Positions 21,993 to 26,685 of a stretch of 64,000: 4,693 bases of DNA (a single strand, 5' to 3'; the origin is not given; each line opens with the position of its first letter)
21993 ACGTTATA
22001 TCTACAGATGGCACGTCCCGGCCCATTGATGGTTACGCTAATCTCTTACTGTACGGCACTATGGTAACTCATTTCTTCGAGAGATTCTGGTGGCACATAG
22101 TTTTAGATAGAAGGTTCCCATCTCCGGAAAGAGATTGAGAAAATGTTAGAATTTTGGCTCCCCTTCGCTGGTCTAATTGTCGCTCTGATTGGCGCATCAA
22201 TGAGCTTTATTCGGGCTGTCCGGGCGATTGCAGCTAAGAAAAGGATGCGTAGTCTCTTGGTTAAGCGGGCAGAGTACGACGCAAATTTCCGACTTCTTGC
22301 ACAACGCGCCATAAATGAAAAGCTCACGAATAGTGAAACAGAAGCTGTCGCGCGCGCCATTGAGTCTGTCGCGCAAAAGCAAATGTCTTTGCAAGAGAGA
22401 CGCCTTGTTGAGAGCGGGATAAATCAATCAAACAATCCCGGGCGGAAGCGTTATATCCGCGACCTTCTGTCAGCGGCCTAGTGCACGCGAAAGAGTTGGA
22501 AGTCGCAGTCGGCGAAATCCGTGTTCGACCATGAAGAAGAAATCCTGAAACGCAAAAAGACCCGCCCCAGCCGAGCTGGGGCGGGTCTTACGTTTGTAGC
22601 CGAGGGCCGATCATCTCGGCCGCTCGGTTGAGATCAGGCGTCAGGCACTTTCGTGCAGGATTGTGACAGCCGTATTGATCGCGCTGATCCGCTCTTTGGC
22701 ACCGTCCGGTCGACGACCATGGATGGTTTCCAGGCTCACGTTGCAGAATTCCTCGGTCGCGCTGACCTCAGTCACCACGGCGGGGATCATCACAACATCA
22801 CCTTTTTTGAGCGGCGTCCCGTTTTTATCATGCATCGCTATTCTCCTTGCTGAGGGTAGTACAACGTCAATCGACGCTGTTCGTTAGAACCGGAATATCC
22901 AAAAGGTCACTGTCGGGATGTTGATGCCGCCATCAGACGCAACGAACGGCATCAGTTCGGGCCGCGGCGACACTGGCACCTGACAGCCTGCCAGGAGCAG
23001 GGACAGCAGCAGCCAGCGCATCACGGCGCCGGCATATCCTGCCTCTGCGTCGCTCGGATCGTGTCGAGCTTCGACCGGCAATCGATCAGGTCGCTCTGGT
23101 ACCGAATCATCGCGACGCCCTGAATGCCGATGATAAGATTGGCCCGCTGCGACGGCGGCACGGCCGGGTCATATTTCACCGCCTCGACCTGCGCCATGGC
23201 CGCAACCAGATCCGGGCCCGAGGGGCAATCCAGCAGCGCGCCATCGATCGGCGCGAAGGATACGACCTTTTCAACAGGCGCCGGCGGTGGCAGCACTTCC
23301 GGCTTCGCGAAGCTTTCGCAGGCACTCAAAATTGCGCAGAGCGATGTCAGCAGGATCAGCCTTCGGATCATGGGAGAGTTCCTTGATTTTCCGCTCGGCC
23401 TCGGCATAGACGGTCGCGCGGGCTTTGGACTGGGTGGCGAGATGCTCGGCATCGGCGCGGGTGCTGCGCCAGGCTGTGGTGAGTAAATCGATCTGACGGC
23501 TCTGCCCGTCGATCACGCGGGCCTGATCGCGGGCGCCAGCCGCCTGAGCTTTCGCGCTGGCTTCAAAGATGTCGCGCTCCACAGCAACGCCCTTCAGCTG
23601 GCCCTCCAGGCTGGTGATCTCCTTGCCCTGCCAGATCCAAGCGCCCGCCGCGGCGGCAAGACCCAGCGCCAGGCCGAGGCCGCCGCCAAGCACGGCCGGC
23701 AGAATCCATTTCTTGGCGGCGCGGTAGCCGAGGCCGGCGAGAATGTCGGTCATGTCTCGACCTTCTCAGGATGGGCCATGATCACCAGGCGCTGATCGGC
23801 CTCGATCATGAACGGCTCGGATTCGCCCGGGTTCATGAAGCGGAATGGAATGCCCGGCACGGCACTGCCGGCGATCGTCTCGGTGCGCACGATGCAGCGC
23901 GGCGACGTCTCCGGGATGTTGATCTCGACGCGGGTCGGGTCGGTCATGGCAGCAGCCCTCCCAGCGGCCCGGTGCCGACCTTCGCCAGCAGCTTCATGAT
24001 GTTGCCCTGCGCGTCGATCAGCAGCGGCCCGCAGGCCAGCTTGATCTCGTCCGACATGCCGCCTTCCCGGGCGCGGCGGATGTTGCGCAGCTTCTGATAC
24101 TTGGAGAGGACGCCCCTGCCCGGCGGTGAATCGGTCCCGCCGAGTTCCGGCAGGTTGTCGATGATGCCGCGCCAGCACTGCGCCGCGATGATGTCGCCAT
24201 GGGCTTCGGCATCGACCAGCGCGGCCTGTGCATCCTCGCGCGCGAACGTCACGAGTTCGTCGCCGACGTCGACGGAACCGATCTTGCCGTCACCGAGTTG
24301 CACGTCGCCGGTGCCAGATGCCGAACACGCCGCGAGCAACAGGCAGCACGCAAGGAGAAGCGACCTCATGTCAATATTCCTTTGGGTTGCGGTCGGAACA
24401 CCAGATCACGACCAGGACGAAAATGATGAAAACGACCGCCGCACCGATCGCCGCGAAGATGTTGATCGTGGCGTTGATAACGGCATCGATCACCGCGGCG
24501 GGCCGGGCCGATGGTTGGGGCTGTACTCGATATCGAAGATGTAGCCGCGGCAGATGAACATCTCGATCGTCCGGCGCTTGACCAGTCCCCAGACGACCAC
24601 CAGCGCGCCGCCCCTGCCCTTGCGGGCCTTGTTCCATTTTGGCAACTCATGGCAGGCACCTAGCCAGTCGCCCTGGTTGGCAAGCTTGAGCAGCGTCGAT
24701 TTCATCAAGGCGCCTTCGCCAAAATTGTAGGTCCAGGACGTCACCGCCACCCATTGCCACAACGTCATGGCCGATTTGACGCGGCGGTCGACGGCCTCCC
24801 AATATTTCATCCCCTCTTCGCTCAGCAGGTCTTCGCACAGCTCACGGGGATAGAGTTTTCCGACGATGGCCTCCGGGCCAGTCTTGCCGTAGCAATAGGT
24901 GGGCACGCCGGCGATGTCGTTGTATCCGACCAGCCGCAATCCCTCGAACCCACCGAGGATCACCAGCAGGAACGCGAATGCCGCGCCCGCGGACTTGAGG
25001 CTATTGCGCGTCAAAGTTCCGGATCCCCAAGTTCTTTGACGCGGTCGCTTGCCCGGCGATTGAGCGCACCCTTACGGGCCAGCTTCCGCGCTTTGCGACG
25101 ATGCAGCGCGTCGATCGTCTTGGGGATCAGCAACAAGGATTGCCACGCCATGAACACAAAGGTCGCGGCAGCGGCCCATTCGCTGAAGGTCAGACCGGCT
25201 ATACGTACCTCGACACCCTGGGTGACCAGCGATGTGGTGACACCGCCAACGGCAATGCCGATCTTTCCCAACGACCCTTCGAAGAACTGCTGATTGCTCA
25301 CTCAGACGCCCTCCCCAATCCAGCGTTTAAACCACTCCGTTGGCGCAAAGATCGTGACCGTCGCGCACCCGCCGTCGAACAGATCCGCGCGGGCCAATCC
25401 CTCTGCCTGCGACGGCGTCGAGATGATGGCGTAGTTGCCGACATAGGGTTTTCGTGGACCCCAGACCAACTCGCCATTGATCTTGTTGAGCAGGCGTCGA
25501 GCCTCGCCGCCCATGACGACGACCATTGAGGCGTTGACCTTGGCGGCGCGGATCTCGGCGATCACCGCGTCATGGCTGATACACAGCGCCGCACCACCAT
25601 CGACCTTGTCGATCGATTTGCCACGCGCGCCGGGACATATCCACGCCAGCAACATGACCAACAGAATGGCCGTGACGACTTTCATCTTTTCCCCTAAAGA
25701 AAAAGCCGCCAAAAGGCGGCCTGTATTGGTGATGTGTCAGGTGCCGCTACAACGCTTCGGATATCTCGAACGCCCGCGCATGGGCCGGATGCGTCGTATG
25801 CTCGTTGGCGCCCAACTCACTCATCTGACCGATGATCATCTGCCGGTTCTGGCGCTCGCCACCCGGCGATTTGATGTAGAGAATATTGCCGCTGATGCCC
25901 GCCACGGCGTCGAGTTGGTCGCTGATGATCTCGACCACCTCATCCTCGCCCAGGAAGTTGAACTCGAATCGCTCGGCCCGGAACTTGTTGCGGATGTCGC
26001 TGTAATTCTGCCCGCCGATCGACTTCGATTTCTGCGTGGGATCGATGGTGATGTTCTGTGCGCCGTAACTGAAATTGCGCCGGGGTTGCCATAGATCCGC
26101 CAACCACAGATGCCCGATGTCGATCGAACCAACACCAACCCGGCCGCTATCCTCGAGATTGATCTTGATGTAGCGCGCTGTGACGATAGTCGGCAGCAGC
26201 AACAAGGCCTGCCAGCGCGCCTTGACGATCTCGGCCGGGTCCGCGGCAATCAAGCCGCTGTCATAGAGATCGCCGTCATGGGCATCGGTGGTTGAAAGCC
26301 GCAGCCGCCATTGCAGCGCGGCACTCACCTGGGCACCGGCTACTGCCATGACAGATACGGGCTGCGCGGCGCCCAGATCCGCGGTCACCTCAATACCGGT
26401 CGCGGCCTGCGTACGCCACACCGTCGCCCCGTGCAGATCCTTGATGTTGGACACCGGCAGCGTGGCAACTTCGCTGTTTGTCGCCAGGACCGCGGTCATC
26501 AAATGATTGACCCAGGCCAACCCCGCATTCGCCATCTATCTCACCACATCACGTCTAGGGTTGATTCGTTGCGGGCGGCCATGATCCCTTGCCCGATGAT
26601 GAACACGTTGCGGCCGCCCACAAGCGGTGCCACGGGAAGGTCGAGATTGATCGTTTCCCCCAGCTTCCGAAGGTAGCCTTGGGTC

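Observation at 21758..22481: AT-rich pair of small membrane proteins at the prophage left end, convergent with the whole late operon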

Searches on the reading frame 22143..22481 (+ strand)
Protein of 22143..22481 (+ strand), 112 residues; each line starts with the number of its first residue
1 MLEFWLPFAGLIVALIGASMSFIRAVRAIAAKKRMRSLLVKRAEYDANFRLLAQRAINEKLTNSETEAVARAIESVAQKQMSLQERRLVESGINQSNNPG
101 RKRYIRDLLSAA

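Call 4: search_protein_families(library=pfam, proteins=[window:22143-22481:+], max_evalue=1)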
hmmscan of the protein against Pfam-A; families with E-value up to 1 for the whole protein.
window:22143-22481:+ (112 aa): 3 families
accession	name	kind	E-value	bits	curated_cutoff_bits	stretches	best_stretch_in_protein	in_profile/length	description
PF07628.16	DUF1589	-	0.025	15.2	21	1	48-106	44-103/164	Protein of unknown function (DUF1589)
PF10935.13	DUF2637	-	0.055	13.8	22.8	1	8-34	5-30/161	Protein of unknown function (DUF2637)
PF05225.22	HTH_psq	-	0.11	12.7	20.4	1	67-84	3-20/45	helix-turn-helix, Psq domain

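Call 5: search_protein_families(library=phrogs, proteins=[window:22143-22481:+], max_evalue=1)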
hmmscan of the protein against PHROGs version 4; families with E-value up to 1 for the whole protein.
window:22143-22481:+ (112 aa): 2 families
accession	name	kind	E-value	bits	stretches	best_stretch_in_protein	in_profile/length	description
phrog_25245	-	unknown function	0.2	12.1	1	8-85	5-77/178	-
phrog_13237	-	unknown function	0.31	12.1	1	40-102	3-66/136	-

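Call 6: search_protein_families(library=padloc, proteins=[window:22143-22481:+], max_evalue=1)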
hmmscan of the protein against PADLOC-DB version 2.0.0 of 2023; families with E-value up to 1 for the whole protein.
window:22143-22481:+ (112 aa): 1 family
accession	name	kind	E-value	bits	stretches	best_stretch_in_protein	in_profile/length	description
PDLC01940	CARF8--CARF_CSX16_TM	-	0.0088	13.1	1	13-78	180-244/390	-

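Call 10: find_homologous_proteins(query=window:22143-22481:+, max_evalue=0.01)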
Query window:22143-22481:+ (112 aa): 1 proteins with E <= 0.01 among 18 candidates.
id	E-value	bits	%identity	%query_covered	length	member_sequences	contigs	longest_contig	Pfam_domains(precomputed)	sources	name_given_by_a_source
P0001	2.1e-61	222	100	100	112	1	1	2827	-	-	-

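Call 12: search_dna_similar(query=window:22143-22481:+, collection=phages, mode=protein, max_evalue=10)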
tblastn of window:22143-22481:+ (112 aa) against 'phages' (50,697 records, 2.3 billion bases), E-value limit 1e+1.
Records with a match: 1; places in all: 1; records where one place covers at least 80% of the query: 0.
Best place of each record, by identity: <60% 1.
By first word of the organism name: Acidovorax 1.
By host as written in the record: Acidovorax valerianellae GBBC 3043 1.
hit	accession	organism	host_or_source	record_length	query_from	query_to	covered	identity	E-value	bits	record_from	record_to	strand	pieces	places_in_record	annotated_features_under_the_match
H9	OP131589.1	Acidovorax phage Aval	Acidovorax valerianellae GBBC 3043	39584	42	93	46%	35.2%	8e+0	31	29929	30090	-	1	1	tail length tape-measure protein H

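Call 13: find_encoding_contigs(protein=P0001, flank=10000)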
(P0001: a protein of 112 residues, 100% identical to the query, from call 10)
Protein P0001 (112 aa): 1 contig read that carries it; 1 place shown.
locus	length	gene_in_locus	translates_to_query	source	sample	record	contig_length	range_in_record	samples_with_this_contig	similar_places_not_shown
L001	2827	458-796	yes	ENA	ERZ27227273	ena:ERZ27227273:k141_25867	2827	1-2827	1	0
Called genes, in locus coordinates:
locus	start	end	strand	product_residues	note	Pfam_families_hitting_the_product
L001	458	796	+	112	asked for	-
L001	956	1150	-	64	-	-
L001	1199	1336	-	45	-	-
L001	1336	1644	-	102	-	-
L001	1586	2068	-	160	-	-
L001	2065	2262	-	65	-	-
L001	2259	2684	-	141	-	-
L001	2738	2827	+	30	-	?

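Call 59: search_protein_families(library=pfam, alignment_id=A3, max_evalue=0.05)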
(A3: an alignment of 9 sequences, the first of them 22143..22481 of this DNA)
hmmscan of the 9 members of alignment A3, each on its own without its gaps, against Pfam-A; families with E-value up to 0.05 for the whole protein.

A. member 1, window:22143-22481:+ (112 aa): 1 family
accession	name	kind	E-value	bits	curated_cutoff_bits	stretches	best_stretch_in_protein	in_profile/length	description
PF07628.16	DUF1589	-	0.025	15.2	21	1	48-106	44-103/164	Protein of unknown function (DUF1589)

B. families by the number of members that match (of 9 scanned): 5 families
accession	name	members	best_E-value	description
PF20112.4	DUF6502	1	0.0016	Family of unknown function (DUF6502)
PF22737.1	NNH6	1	0.014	NACHT N-terminal Helical domain 6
PF07628.16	DUF1589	1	0.025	Protein of unknown function (DUF1589)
PF22114.2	NUP120_helical_2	1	0.029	Nucleoporin NUP120, helical domain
PF25547.1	WXG100_2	1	0.031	WXG100 like domain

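Call 60: search_protein_families(library=phrogs, alignment_id=A3, max_evalue=0.05)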
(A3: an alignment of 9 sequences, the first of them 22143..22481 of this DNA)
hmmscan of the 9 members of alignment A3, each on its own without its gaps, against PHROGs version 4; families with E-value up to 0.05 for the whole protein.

A. member 1, window:22143-22481:+ (112 aa): 0 families

B. families by the number of members that match (of 9 scanned): 9 families
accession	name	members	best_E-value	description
phrog_35162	-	1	0.0035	-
phrog_1350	-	1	0.0078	holin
phrog_30251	-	1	0.018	terminase large subunit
phrog_17831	-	1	0.02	-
phrog_21554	-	1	0.035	membrane protein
phrog_15651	-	1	0.036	tail fiber protein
phrog_5219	-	1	0.037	-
phrog_32044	-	1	0.038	-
phrog_241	-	1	0.043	head morphogenesis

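Call 61: search_solved_structures(query=A3, max_evalue=1)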
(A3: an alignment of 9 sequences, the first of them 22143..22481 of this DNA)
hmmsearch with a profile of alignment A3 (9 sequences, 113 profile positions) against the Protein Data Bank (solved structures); distinct sequences matched with E-value up to 1: 12.
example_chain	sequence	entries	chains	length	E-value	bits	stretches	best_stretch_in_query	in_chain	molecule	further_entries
9l08_A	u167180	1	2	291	0.00074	23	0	61-99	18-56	Covalently Connected Cytochrome c555 trimer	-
8odt_A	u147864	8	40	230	0.052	17.1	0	13-57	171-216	Tol-Pal system protein TolQ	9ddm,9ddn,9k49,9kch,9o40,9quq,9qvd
2d2m_A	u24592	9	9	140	0.054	17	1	14-78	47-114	Giant hemoglobin, A1(b) globin chain | Extracellular giant hemoglobin major globin subunit A1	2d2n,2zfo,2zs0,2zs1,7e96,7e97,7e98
9kpz_A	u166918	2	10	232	0.055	17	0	13-57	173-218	Tol-Pal system protein TolQ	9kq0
7l6k_A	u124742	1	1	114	0.24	14.9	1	60-91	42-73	Apolipoprotein L1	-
6hum_M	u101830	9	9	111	0.27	14.7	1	42-82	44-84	NAD(P)H-quinone oxidoreductase subunit M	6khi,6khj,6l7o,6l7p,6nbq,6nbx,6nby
7lf7_K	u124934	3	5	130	0.31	14.5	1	60-91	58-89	Apolipoprotein L1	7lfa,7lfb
7zcc_A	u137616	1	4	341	0.79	13.2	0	39-100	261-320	Uncharacterized protein YxbC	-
1vrb_A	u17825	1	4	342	0.79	13.2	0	39-100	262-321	Putative asparaginyl hydroxylase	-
6w1s_B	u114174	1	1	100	0.84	13.1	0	38-88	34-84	Mediator of RNA polymerase II transcription subunit 4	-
8bcs_A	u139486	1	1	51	0.9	13.1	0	49-84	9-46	CC-HP1.0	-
7rkc_A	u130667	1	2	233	0.98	12.9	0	73-110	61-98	D_3_633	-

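Call 75: predict_structure(protein=window:22143-22481:+)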
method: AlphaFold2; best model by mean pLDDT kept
length: 112 residues; sequences in the alignment: 1
mean_pLDDT: 68.2   pTM: 0.26
mean pLDDT of the five models: 68.2, 66.4, 65.4, 62.9, 56.0
residues with pLDDT >= 90: 0; 70-90: 53; 50-70: 59; < 50: 0
segments of 3 or more residues with pLDDT < 50: none
pLDDT, mean of each block of 10 residues (from residue 1): 66 80 71 61 71 70 70 75 59 58 71 56
secondary structure, 60 per line:
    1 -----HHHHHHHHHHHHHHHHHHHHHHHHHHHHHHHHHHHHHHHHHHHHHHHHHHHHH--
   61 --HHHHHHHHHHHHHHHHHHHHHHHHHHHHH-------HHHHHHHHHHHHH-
elements in order: H6-58 H63-91 H99-111

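Call 84: search_protein_families(library=ncbifam, proteins=[window:22143-22481:+], max_evalue=0.01)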
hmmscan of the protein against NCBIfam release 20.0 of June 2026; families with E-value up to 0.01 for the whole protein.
window:22143-22481:+ (112 aa): 0 families

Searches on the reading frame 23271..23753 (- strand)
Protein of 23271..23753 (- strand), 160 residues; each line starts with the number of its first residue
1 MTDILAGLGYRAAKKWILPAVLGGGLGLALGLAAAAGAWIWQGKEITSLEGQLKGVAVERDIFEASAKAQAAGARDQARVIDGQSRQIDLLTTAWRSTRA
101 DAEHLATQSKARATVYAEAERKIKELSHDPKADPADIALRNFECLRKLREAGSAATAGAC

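Call 14: search_protein_families(library=phrogs, proteins=[window:23271-23753:-], max_evalue=0.01)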
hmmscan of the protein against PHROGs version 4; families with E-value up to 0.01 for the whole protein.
window:23271-23753:- (160 aa): 0 families

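Call 15: search_protein_families(library=pfam, proteins=[window:23271-23753:-], max_evalue=0.01)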
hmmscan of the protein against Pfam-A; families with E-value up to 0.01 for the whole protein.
window:23271-23753:- (160 aa): 0 families

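Call 24: find_related_loci(query=window:23271-23753:-, collection=viral_contigs, flank=10000)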
Query window:23271-23753:- (160 aa) in viral_contigs; peptide patterns used: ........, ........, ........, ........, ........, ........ (x = any residue, [..] = any of these).
337 stretches matched a pattern, but none encodes a relative of the query by tblastn (E <= 1e-3).

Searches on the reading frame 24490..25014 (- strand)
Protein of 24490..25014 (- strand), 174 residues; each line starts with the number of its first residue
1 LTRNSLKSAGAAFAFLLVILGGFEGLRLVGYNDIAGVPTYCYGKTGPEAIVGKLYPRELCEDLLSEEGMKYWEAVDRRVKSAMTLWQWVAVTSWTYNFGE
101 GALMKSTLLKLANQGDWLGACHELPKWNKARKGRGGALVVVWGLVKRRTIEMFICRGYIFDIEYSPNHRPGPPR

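Call 14: search_protein_families(library=phrogs, proteins=[window:24490-25014:-], max_evalue=0.01)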
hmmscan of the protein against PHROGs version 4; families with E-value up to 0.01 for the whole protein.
window:24490-25014:- (174 aa): 6 families
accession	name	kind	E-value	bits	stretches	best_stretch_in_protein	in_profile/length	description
phrog_7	-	lysis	5.9e-40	138.1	1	16-158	558-698/873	endolysin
phrog_33083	-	lysis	2.9e-17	63.5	1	22-151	13-136/456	endolysin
phrog_7910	-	lysis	3.4e-13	51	1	67-155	9-91/96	endolysin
phrog_10457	-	lysis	2e-09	38.5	1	67-151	11-89/95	endolysin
phrog_28234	-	lysis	0.00022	21.4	1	82-155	149-219/372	endolysin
phrog_6543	-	unknown function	0.0017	19.6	1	12-55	23-69/71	-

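Call 15: search_protein_families(library=pfam, proteins=[window:24490-25014:-], max_evalue=0.01)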
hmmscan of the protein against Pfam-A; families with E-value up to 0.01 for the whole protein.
window:24490-25014:- (174 aa): 1 family
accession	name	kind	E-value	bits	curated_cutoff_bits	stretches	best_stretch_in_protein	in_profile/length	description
PF00959.24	Phage_lysozyme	-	7.9e-31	107.4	22.3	1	23-151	3-125/125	Phage lysozyme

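Call 97: find_related_loci(query=window:24490-25014:-, collection=viral_contigs, flank=8000)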
Query window:24490-25014:- (174 aa) in viral_contigs; peptide patterns used: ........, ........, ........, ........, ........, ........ (x = any residue, [..] = any of these).
6 stretches matched a pattern, but none encodes a relative of the query by tblastn (E <= 1e-3).

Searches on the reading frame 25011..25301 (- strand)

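Call 14: search_protein_families(library=phrogs, proteins=[window:25011-25301:-], max_evalue=0.01)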
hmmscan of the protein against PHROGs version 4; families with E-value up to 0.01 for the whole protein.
window:25011-25301:- (96 aa): 1 family
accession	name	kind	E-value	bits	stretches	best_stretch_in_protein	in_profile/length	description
phrog_920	-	lysis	0.0016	18.9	1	25-70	19-62/67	holin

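Call 15: search_protein_families(library=pfam, proteins=[window:25011-25301:-], max_evalue=0.01)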
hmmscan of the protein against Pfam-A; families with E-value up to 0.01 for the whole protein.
window:25011-25301:- (96 aa): 0 families

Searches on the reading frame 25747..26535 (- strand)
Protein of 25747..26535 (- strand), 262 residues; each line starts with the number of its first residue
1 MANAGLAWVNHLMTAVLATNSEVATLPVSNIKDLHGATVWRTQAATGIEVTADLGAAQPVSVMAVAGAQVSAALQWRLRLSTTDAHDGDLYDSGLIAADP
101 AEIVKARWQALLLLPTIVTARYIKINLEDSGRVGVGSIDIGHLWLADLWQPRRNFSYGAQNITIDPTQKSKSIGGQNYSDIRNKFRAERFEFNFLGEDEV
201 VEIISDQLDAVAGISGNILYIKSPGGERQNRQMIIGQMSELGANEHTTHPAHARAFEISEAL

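Call 14: search_protein_families(library=phrogs, proteins=[window:25747-26535:-], max_evalue=0.01)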
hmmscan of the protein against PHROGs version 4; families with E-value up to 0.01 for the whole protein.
window:25747-26535:- (262 aa): 1 family
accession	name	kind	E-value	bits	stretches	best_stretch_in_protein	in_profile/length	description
phrog_8610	-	unknown function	4.2e-33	115.6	1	1-262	1-269/270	-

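Call 25: find_related_loci(query=window:25747-26535:-, collection=viral_contigs, flank=10000)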
Query window:25747-26535:- (262 aa) in viral_contigs; peptide patterns used: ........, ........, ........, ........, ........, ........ (x = any residue, [..] = any of these).
6 stretches matched a pattern, but none encodes a relative of the query by tblastn (E <= 1e-3).
